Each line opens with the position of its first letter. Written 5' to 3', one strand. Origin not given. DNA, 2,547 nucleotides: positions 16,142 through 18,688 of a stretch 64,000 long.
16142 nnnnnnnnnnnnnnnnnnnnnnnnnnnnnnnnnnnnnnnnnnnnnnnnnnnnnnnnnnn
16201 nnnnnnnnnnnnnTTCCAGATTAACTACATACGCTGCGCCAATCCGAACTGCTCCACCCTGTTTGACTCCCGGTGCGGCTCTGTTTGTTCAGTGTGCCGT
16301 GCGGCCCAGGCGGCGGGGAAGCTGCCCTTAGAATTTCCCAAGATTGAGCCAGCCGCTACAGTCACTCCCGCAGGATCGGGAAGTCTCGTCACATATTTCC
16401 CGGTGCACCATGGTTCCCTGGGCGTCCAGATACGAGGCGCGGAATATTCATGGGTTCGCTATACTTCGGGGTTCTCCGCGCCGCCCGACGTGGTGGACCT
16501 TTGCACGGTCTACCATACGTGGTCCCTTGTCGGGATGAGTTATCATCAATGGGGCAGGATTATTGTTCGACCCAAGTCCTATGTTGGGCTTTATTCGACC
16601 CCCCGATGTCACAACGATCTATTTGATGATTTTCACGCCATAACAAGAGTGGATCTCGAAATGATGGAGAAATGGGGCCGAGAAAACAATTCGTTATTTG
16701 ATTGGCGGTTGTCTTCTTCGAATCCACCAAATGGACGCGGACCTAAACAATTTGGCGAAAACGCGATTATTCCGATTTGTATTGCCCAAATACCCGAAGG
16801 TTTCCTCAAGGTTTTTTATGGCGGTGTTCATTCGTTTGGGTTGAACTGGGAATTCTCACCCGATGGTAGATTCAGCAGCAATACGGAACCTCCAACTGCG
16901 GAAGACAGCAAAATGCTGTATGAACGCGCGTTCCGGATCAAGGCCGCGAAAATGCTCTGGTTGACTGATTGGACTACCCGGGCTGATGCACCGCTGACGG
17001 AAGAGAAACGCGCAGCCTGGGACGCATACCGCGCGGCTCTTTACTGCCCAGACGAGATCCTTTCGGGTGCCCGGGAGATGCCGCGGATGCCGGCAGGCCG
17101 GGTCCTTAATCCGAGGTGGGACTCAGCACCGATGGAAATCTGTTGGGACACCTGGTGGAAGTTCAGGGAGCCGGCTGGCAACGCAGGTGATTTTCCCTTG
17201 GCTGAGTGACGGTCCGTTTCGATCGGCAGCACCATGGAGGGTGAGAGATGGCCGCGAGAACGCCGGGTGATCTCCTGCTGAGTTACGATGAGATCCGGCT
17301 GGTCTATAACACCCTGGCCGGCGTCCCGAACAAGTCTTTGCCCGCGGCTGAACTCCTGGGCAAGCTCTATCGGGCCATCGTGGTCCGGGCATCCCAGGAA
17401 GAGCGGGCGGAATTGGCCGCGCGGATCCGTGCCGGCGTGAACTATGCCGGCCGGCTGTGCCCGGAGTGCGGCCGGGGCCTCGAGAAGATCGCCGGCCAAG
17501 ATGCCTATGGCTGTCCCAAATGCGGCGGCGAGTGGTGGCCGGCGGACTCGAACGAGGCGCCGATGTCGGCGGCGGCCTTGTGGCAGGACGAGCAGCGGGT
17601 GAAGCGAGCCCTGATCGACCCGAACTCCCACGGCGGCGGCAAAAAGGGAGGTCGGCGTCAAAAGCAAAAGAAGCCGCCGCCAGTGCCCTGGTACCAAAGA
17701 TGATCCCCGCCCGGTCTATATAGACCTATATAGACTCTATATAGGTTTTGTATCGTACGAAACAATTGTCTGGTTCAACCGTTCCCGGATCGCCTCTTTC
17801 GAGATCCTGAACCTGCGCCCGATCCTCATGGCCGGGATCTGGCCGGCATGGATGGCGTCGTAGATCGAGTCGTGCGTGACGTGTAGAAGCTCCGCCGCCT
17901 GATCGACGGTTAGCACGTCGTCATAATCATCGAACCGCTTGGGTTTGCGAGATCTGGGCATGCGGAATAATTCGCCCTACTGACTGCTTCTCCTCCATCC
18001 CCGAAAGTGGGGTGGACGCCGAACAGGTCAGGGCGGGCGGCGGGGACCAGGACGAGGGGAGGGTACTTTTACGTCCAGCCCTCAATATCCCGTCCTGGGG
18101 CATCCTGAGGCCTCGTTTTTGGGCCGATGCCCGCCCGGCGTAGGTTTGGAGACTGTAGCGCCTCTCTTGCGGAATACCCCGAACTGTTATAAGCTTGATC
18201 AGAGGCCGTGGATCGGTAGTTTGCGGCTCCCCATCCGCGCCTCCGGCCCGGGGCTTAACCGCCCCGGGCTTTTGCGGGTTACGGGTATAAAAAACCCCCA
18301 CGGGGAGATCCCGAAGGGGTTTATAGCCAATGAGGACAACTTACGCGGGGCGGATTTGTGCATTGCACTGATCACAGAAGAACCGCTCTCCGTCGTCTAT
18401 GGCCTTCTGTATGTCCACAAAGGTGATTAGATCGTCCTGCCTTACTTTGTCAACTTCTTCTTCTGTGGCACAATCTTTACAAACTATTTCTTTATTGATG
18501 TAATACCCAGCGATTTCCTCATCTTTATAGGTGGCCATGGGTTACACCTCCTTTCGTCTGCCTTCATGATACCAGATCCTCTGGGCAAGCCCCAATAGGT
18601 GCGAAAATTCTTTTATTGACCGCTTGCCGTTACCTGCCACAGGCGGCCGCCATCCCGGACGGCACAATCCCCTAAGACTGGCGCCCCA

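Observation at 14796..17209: Two paralogous Tfa-like C-terminal modules flank a low-GC cargo gene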

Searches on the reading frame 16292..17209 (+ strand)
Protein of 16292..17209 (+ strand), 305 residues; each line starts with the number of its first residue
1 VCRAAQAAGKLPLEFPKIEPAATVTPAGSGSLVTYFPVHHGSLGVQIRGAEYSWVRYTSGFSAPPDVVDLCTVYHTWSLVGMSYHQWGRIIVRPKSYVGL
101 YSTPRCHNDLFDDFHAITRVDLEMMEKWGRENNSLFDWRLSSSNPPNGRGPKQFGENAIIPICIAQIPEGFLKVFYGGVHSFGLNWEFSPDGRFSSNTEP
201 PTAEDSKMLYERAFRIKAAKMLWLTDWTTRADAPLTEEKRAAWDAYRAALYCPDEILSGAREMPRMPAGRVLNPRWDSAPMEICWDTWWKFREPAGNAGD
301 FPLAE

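Call 6: search_protein_families(library=pfam, proteins=[window:16292-17209:+], max_evalue=0.1)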
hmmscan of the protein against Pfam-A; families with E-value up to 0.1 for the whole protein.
window:16292-17209:+ (305 aa): 1 family
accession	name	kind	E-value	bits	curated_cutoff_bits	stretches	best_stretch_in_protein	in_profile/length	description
PF16778.10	Phage_tail_APC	-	5.7e-05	23.3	26.6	1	221-250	11-40/60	Phage tail assembly chaperone protein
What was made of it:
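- Checked: C (16292-17209, 305 aa) matches the same model at aa 221-250, but below the cut-off (23.3 against 26.6 bits, E 6e-5; call 6).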

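Call 7: search_protein_families(library=phrogs, proteins=[window:16292-17209:+], max_evalue=0.1)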
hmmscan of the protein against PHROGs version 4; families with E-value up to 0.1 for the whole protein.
window:16292-17209:+ (305 aa): 4 families
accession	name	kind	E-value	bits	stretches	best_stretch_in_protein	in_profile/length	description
phrog_4912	-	tail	0.00022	22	1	192-250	123-182/226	tail fiber assembly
phrog_4697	-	tail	0.014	15.8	1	215-249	149-184/314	tail assembly chaperone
phrog_8716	-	tail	0.038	15.2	1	212-250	78-125/152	tail fiber protein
phrog_4628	-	tail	0.054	14.8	1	203-250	57-105/126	tail fiber assembly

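Call 27: find_homologous_proteins(query=window:16292-17209:+)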
Query window:16292-17209:+ (305 aa): 1 proteins with E <= 0.001 among 954 candidates.
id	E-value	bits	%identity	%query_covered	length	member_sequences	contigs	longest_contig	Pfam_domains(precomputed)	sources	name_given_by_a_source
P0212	5.2e-123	429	100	60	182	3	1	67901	-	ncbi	ncbi:MAG: hypothetical protein ACM3X6_06445 [Patescibacteria group bacterium]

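Call 46: search_protein_families(library=padloc, proteins=[window:16292-17209:+], max_evalue=0.1)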
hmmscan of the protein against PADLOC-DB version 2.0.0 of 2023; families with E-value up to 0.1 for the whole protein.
window:16292-17209:+ (305 aa): 0 families

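Call 47: search_protein_families(library=ncbifam, proteins=[window:16292-17209:+], max_evalue=0.1)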
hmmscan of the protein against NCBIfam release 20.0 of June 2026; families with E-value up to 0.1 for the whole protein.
window:16292-17209:+ (305 aa): 0 families

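Call 62: search_solved_structures(query=window:16292-17209:+, max_evalue=10, show_alignments=1)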
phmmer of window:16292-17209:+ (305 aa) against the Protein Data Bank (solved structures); distinct sequences matched with E-value up to 10: 4.
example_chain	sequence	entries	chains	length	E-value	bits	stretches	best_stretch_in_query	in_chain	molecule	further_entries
2kz6_A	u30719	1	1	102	0.0066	18.9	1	199-257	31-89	Uncharacterized protein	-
9dgo_C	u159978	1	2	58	0.93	11.8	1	203-238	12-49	Designed miniprotein cb_3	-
8bdz_A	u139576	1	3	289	1.1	11.6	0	107-150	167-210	Core protein,Matrix protein 2,External core antigen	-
8ber_A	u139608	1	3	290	1.1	11.5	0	107-150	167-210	Core protein,Matrix protein 2,External core antigen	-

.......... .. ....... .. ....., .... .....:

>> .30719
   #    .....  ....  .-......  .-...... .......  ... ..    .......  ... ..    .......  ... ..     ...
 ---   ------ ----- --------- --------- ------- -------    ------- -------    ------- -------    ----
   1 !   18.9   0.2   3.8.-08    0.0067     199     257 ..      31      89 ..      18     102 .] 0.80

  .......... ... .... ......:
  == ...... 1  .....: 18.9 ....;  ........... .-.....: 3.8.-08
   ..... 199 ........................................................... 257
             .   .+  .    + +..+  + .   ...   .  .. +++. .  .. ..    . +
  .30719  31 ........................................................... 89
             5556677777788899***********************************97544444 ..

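Call 76: find_related_loci(query=window:16292-17209:+, collection=viral_contigs, flank=6000)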
Query window:16292-17209:+ (305 aa) in viral_contigs; peptide patterns used: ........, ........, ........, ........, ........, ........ (x = any residue, [..] = any of these).
6 stretches matched a pattern, but none encodes a relative of the query by tblastn (E <= 1e-3).

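Call 98: find_encoding_contigs(protein=window:16292-17209:+, flank=5000, max_places=6)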
Protein window:16292-17209:+ (305 aa): 1 contig read that carries it; 1 place shown.
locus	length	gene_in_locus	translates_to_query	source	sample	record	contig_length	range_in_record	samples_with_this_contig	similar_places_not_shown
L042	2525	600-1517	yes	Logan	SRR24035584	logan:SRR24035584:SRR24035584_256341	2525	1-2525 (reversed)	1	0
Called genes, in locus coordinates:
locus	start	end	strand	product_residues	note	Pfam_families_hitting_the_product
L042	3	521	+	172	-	?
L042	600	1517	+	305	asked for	-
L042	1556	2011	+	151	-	-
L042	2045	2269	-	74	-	PF12728:HTH_17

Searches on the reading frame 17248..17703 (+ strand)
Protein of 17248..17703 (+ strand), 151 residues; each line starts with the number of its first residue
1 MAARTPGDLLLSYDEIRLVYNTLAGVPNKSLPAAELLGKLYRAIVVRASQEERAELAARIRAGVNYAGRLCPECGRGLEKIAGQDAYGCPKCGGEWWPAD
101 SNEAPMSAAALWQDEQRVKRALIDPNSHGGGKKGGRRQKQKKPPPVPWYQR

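Call 6: search_protein_families(library=pfam, proteins=[window:17248-17703:+], max_evalue=0.1)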
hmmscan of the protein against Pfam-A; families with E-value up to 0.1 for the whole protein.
window:17248-17703:+ (151 aa): 8 families
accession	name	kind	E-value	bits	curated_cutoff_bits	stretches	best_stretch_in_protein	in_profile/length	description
PF24460.1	DUF7575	-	0.009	15.8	28.5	0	69-79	4-14/28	Domain of unknown function (DUF7575)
PF08274.17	Zn_Ribbon_YjdM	-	0.019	15.4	30.8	0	85-96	18-29/30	PhnA Zinc-Ribbon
PF14446.12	Prok-RING_1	-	0.035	14.5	29.1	1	65-93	1-27/54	Prokaryotic RING finger family 1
PF23783.1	Zn_ribbon_TiaS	-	0.048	13.8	27.3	0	70-93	3-26/41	TiaS C-terminal zinc ribbon domain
PF12773.13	DZR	-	0.057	14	27.3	1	69-95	13-33/45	Double zinc ribbon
PF18912.6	DZR_2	-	0.085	13.1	27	0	65-95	18-45/56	Double zinc ribbon domain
PF13453.11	Zn_ribbon_TFIIB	-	0.098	12.5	22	0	71-96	2-29/41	Transcription factor zinc-finger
PF01155.25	HypA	-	0.099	13.1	28.9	0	51-95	57-95/112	Hydrogenase/urease nickel incorporation, metallochaperone, hypA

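Call 7: search_protein_families(library=phrogs, proteins=[window:17248-17703:+], max_evalue=0.1)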
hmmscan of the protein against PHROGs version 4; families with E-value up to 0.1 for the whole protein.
window:17248-17703:+ (151 aa): 3 families
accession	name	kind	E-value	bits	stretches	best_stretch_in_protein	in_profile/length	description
phrog_12574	-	unknown function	0.0016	19.7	1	54-99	25-69/75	-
phrog_4852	-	unknown function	0.0068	17.1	1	65-123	10-66/194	-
phrog_9188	-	unknown function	0.0071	17.5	1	60-95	33-63/70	-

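Call 46: search_protein_families(library=padloc, proteins=[window:17248-17703:+], max_evalue=0.1)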
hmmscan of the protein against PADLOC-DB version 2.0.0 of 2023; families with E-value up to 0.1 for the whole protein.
window:17248-17703:+ (151 aa): 2 families
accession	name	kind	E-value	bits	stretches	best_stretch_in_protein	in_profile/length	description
PDLC00931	Cas12u2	-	9.6e-05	20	1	28-133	358-435/445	Cas12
PDLC01691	Cas12f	-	0.0015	16.5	1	56-95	277-314/332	CAS-V-F; effector__SPE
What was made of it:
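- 17248..17703 (+): 151-aa zinc-ribbon protein with a basic tail, the next gene after C. Only weak zinc-ribbon hits (calls 6, 46).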

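Call 47: search_protein_families(library=ncbifam, proteins=[window:17248-17703:+], max_evalue=0.1)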
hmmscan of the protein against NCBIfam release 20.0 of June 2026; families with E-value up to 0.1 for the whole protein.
window:17248-17703:+ (151 aa): 1 family
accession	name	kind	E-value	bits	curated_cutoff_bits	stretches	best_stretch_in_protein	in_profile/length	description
TIGR03830.1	CxxCG_CxxCG_HTH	subfamily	0.026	14.3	61.8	0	81-113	26-58/127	type II TA system antitoxin MqsA family protein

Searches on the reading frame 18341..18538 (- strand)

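Call 89: search_protein_families(library=pfam, proteins=[window:18341-18538:-], max_evalue=0.01)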
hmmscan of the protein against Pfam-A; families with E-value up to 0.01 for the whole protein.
window:18341-18538:- (65 aa): 2 families
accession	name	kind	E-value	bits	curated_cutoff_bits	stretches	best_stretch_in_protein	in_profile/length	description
PF10764.14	Gin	-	0.0016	18.9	27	0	8-25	8-25/45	Inhibitor of sigma-G Gin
PF25017.1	zf-C2HC_3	-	0.0085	16.4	24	0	43-60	14-31/47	C2HC zinc finger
